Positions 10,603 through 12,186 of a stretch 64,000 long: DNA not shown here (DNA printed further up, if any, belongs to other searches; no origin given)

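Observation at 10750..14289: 1179-aa fusion of a DyP-type peroxidase and a cytochrome P450-like domain behind an unknown N-terminal domain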

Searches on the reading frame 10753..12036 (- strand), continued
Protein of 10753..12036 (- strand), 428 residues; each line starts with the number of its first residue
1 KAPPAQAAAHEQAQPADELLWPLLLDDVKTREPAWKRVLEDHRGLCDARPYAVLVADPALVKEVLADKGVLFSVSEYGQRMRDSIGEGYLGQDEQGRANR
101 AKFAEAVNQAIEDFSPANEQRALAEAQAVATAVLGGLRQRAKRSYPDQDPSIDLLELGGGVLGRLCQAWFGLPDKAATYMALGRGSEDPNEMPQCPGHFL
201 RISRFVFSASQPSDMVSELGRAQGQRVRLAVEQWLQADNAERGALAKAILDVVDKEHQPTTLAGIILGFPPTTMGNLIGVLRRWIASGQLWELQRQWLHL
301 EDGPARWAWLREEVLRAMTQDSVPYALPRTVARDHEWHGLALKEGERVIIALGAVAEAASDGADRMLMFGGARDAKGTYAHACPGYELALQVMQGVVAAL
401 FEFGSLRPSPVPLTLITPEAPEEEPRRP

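Call 48: search_protein_families(library=pfam, proteins=[L043:15231-16955:-, L066:16241-19231:-, L040:2385-4754:-, L041:1-2217:+, L041:12096-13718:-, L043:2034-3695:+, L040:2031-4520:+, L054:3-1886:+, L015:4920-7406:+, L068:11167-12846:-], max_evalue=0.00001)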
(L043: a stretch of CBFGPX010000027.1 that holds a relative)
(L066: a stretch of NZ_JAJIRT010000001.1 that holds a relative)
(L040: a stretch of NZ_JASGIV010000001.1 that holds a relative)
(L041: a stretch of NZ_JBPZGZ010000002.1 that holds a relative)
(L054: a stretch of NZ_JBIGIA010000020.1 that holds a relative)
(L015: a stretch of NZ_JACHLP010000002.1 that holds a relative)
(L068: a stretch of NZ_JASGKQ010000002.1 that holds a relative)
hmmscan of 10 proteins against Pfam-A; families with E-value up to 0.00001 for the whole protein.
L043:15231-16955:- (575 aa): 0 families

L066:16241-19231:- (997 aa): 0 families

L040:2385-4754:- (790 aa): 0 families

L041:1-2217:+ (739 aa): 0 families

L041:12096-13718:- (541 aa): 1 family
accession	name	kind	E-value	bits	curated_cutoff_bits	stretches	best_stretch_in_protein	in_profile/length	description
PF00544.25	Pectate_lyase_4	-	1.2e-45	156.1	24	1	244-448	3-211/211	Pectate lyase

L043:2034-3695:+ (554 aa): 1 family
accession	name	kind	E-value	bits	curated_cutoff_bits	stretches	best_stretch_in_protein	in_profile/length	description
PF10988.14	DUF2807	-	3.9e-38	131.5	24.2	1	352-535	1-181/181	Putative auto-transporter adhesin, head GIN domain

L040:2031-4520:+ (830 aa): 3 families
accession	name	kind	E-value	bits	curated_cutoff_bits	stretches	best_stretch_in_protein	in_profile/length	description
PF00912.28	Transgly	-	2.7e-47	160.9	27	1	105-274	10-178/178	Transglycosylase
PF00905.27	Transpeptidase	-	3.2e-20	73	22.1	1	354-588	2-279/299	Penicillin binding protein transpeptidase domain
PF06832.18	BiPBP_C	-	8.4e-14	51.7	26.8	1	744-825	9-90/90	Penicillin-Binding Protein C-terminus Family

L054:3-1886:+ (628 aa): 2 families
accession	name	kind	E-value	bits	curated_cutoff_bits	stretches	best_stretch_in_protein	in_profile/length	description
PF00072.30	Response_reg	-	4.8e-24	85.1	30.2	1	387-496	1-110/111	Response regulator receiver domain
PF04397.21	LytTR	-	3.7e-17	62.8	22.6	1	532-626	2-96/98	LytTr DNA-binding domain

L015:4920-7406:+ (829 aa): 0 families

L068:11167-12846:- (560 aa): 0 families

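Call 52: find_homologous_proteins(query=A1, max_evalue=0.001)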
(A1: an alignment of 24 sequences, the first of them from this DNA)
Query A1 (24 sequences) (428 aa, profile of the alignment): 7 proteins with E <= 0.001 among 8000 candidates.
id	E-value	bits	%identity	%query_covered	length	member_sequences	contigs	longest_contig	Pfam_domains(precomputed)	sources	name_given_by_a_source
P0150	1.5e-113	398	32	84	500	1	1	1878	-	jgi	jgi:hypothetical protein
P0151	5.5e-111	389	32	84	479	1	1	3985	-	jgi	jgi:cytochrome P450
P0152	1.0e-102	362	31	84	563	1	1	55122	-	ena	-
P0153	1.6e-91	325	37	78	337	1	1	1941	-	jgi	jgi:cytochrome P450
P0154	2.1e-54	203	35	62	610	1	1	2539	-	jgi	jgi:hypothetical protein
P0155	1.3e-51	194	32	62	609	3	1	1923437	PF13472.13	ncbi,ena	-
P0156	3.2e-41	160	31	60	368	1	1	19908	-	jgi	jgi:hypothetical protein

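Call 53: search_protein_families(library=pfam, proteins=[P0150, P0151, P0152, P0153, P0154, P0155, P0156], max_evalue=0.01)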
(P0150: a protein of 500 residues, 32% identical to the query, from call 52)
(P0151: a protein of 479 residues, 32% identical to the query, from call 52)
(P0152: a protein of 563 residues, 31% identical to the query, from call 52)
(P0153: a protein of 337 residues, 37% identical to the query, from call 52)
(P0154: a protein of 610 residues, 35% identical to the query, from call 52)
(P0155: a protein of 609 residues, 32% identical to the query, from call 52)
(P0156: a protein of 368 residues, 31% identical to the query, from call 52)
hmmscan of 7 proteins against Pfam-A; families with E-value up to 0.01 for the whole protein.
P0150 (500 aa): 0 families

P0151 (479 aa): 0 families

P0152 (563 aa): 0 families

P0153 (337 aa): 0 families

P0154 (610 aa): 1 family
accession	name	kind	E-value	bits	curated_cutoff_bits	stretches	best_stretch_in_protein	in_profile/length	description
PF13472.12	Lipase_GDSL_2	-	0.006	17.5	32.9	0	425-598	62-175/178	GDSL-like Lipase/Acylhydrolase family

P0155 (609 aa): 1 family
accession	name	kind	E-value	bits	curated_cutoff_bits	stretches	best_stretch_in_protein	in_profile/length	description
PF13472.12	Lipase_GDSL_2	-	4e-09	37.7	32.9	1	349-595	1-178/178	GDSL-like Lipase/Acylhydrolase family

P0156 (368 aa): 0 families

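Call 54: find_encoding_contigs(protein=P0155, flank=8000, max_places=2)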
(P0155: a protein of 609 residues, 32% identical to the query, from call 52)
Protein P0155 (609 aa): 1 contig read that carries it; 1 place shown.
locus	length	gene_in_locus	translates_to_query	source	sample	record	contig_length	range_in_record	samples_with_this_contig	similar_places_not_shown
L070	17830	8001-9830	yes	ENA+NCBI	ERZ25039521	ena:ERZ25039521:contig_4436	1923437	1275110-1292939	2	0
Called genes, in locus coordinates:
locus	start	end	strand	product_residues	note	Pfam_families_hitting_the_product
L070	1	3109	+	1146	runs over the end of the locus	-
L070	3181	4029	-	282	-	PF10082:BBP2_2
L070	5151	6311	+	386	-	-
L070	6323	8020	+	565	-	PF20628:Dyp_perox_C (weak)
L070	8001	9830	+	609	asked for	PF13472:Lipase_GDSL_2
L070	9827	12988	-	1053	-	PF00211:Guanylate_cyc, PF13191:AAA_16, PF13424:TPR_12 (faint), PF17874:TPR_MalT (weak)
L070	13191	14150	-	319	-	PF00903:Glyoxalase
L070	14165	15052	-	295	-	PF09084:NMT1 (weak)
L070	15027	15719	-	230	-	PF03737:RraA-like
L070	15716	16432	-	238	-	PF02585:PIG-L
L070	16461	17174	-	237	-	PF00440:TetR_N, PF17939:TetR_C_30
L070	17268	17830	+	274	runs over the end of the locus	PF00497:SBP_bac_3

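Call 55: find_encoding_contigs(protein=P0152, flank=8000, max_places=2)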
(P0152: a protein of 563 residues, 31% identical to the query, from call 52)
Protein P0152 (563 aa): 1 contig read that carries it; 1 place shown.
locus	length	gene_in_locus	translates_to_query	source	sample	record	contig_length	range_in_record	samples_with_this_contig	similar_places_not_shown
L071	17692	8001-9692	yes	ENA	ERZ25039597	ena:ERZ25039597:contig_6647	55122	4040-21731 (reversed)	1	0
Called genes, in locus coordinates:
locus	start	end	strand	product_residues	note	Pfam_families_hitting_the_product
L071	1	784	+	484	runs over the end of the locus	PF13415:Beta-prop_FBX42 (faint), PF13418:Beta-prop_TYW4 (faint), PF24681:Kelch_KLHDC2_KLHL20_DRC7 (weak), PF24981:Beta-prop_ATRN-LZTR1 (weak), PF01344:Kelch_1 (faint), PF07250:Glyoxal_oxid_N (faint), PF07646:Kelch_2 (faint)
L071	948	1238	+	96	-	PF11342:DUF3144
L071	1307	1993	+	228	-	-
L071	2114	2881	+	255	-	PF13489:Methyltransf_23 (weak), PF01209:Ubie_methyltran (weak), PF13847:Methyltransf_31, PF08241:Methyltransf_11, PF08242:Methyltransf_12, PF13649:Methyltransf_25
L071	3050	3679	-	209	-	PF13683:rve_3 (weak), PF13333:rve_2 (weak)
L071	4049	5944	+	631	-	PF01734:Patatin (faint)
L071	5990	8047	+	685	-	-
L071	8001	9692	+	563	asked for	-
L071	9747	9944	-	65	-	-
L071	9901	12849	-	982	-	PF00211:Guanylate_cyc, PF13191:AAA_16, PF00515:TPR_1 (faint), PF13424:TPR_12 (weak)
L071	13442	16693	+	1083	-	PF26549:Tricorn_N, PF07676:PD40 (faint), PF25174:Beta-prop_THOC3 (faint), PF26550:Tricorn_2nd, PF14684:Tricorn_C1, PF14685:PDZ_Tricorn, PF03572:Peptidase_S41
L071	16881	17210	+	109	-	-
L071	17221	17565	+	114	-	-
